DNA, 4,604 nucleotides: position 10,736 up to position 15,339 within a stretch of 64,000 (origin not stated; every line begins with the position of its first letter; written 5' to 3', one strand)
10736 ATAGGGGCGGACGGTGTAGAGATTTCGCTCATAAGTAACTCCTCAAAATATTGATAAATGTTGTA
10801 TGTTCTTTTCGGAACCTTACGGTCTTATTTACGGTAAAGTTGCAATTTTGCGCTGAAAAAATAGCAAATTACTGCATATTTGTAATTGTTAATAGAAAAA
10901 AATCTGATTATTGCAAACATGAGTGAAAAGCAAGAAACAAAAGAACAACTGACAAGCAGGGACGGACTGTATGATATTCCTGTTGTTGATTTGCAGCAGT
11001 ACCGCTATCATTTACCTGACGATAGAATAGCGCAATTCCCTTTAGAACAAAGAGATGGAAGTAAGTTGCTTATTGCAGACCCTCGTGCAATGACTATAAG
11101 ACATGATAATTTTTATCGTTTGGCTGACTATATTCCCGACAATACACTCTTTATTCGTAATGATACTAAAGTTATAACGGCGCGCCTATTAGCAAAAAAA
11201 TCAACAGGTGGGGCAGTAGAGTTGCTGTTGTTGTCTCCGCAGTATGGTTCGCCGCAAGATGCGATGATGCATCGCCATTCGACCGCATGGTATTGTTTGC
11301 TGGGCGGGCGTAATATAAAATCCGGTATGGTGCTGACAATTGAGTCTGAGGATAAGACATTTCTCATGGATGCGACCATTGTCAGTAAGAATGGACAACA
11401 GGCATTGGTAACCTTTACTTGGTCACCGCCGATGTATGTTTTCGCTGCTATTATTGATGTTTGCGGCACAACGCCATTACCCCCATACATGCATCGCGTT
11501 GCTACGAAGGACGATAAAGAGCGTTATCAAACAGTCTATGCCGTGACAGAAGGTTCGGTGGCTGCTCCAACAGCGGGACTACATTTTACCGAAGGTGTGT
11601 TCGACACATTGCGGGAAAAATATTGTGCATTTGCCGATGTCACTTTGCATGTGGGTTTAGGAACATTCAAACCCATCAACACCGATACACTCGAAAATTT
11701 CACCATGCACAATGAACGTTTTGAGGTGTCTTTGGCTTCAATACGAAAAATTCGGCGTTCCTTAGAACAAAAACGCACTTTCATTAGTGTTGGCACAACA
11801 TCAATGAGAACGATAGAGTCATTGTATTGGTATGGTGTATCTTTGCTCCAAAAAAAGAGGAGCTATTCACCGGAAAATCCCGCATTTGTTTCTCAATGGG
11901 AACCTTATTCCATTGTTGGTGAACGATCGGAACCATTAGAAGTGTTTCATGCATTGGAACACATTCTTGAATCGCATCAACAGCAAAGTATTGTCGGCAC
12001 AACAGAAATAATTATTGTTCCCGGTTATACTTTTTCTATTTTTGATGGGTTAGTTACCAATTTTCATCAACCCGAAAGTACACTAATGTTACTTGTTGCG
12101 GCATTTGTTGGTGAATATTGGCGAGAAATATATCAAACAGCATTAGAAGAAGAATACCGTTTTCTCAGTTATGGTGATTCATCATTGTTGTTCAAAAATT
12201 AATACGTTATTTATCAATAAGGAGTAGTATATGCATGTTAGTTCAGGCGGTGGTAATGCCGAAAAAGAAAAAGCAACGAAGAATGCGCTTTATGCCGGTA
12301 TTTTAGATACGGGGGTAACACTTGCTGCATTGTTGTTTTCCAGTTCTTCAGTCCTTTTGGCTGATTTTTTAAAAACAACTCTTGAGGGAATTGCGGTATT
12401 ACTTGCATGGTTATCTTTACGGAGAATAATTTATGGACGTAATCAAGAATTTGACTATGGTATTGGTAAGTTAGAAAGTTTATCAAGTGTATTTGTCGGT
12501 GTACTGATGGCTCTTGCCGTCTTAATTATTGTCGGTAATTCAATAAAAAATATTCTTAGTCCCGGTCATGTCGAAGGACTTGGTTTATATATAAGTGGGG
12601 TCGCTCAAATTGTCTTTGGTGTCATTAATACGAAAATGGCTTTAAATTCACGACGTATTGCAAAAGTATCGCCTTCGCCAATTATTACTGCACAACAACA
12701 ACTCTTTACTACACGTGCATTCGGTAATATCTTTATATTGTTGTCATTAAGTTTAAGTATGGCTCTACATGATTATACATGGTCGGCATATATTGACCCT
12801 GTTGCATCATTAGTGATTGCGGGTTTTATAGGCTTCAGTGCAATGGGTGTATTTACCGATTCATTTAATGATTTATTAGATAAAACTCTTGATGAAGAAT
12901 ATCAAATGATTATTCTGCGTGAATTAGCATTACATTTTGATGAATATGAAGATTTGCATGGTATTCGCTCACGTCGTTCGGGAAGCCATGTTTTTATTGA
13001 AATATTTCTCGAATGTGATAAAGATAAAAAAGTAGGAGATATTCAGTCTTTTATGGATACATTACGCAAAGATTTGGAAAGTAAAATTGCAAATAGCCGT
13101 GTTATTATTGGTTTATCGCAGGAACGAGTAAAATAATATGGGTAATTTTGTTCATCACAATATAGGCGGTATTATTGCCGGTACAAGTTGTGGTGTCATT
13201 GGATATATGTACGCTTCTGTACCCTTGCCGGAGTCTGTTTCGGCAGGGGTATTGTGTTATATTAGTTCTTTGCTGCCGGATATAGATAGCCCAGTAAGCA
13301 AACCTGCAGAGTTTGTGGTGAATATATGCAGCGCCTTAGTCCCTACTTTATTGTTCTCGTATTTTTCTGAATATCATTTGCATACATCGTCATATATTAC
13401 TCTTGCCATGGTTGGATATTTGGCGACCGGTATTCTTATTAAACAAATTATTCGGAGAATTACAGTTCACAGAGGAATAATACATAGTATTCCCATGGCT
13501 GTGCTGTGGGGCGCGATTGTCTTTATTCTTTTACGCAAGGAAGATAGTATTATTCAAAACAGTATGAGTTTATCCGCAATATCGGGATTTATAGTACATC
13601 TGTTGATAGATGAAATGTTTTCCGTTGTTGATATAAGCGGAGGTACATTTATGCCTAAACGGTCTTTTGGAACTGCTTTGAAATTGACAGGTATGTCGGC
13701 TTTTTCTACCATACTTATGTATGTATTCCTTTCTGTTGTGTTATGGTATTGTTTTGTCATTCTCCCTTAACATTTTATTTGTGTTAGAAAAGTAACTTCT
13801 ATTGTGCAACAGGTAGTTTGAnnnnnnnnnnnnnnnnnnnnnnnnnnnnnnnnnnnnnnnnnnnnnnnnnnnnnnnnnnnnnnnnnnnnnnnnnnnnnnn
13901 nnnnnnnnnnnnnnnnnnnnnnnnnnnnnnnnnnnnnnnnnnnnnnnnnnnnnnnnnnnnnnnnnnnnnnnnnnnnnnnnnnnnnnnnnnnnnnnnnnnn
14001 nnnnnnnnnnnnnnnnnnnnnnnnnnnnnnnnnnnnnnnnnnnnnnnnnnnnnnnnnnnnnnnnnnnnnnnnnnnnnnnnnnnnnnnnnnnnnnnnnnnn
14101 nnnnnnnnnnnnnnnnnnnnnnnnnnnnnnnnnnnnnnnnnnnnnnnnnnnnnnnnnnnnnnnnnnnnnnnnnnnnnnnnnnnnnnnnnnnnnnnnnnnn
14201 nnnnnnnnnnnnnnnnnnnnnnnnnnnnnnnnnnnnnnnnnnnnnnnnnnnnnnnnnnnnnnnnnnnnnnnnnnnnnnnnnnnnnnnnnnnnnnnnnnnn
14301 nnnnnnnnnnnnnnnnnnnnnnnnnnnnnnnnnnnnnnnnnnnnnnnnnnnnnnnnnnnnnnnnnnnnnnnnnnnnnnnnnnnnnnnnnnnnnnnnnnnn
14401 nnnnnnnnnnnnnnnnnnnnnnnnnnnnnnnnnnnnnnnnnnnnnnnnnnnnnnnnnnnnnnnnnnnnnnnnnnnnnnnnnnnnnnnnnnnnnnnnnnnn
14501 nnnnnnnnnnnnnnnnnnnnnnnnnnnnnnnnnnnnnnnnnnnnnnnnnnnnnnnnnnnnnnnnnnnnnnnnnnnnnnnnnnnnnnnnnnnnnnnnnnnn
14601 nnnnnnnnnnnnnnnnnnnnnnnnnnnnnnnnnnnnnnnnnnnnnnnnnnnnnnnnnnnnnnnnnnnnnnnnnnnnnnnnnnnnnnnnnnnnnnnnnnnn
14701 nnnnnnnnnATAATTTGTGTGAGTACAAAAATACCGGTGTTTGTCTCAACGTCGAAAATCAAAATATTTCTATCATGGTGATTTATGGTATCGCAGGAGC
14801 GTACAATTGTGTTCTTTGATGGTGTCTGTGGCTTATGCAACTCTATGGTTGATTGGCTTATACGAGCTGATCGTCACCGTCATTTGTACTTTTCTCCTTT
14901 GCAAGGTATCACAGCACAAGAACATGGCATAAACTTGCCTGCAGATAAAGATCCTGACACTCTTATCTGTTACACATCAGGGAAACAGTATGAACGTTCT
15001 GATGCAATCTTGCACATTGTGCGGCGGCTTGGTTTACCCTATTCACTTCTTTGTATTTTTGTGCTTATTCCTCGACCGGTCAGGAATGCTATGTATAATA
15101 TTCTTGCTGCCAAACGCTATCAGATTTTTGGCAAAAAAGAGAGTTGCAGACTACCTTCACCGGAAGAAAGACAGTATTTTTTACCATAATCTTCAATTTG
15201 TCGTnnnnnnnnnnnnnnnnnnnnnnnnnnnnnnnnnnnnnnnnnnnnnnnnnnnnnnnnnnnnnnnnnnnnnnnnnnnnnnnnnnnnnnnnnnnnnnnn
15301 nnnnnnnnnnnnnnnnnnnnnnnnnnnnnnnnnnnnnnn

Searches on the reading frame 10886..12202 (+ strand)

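Call 98: search_protein_families(library=pfam, proteins=[window:10886-12202:+], max_evalue=0.00001)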
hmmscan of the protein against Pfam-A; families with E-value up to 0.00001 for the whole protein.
window:10886-12202:+ (438 aa): 1 family
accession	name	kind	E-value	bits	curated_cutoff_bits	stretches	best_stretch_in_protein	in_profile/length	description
PF02547.20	Queuosine_synth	-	5.6e-102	341.6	25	2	36-314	1-249/322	Queuosine biosynthesis protein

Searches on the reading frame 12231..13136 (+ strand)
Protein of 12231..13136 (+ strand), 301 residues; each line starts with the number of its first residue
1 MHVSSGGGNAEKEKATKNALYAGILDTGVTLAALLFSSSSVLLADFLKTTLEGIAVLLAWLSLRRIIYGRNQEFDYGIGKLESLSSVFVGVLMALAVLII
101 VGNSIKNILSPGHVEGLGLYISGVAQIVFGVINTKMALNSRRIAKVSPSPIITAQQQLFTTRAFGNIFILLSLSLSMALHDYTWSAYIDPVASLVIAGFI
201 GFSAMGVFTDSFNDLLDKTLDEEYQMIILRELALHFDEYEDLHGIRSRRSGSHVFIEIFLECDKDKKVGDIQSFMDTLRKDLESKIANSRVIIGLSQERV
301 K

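Call 98: search_protein_families(library=pfam, proteins=[window:12231-13136:+], max_evalue=0.00001)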
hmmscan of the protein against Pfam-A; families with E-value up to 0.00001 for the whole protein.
window:12231-13136:+ (301 aa): 2 families
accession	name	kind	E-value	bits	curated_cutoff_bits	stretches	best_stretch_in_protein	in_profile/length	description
PF01545.26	Cation_efflux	-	5e-23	82.4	26.6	1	27-216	12-198/198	Cation efflux family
PF16916.11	ZT_dimer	-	4.3e-08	33.5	26.7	1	229-293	9-73/78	Dimerisation domain of Zinc Transporter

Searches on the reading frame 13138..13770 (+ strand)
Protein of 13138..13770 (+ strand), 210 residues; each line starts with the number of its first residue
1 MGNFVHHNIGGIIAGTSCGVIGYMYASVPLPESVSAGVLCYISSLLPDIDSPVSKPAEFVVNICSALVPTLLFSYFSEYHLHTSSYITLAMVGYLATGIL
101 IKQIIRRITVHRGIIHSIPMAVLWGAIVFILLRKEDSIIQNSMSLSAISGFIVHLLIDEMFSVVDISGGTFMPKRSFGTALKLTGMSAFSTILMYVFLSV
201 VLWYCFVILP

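Call 99: search_protein_families(library=pfam, proteins=[window:13138-13770:+], max_evalue=0.00001)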
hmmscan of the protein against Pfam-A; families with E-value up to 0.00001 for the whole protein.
window:13138-13770:+ (210 aa): 1 family
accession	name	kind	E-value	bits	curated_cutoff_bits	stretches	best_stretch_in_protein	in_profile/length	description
PF04307.19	YdjM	-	4.6e-12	46.2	29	1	24-188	16-135/176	YdjM inner membrane protein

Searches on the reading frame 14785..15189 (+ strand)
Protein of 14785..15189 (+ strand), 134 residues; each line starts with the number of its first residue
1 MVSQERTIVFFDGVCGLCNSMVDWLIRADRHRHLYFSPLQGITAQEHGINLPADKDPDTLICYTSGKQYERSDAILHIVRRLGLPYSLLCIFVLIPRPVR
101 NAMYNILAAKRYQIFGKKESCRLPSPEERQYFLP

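Call 9: search_protein_families(library=pfam, proteins=[window:14785-15189:+], max_evalue=0.01)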
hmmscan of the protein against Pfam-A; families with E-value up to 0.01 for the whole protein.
window:14785-15189:+ (134 aa): 1 family
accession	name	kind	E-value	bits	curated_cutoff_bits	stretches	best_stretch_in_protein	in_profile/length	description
PF04134.17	DCC1-like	-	3.4e-24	86.7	27.8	1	9-117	1-113/113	DCC1-like thiol-disulfide oxidoreductase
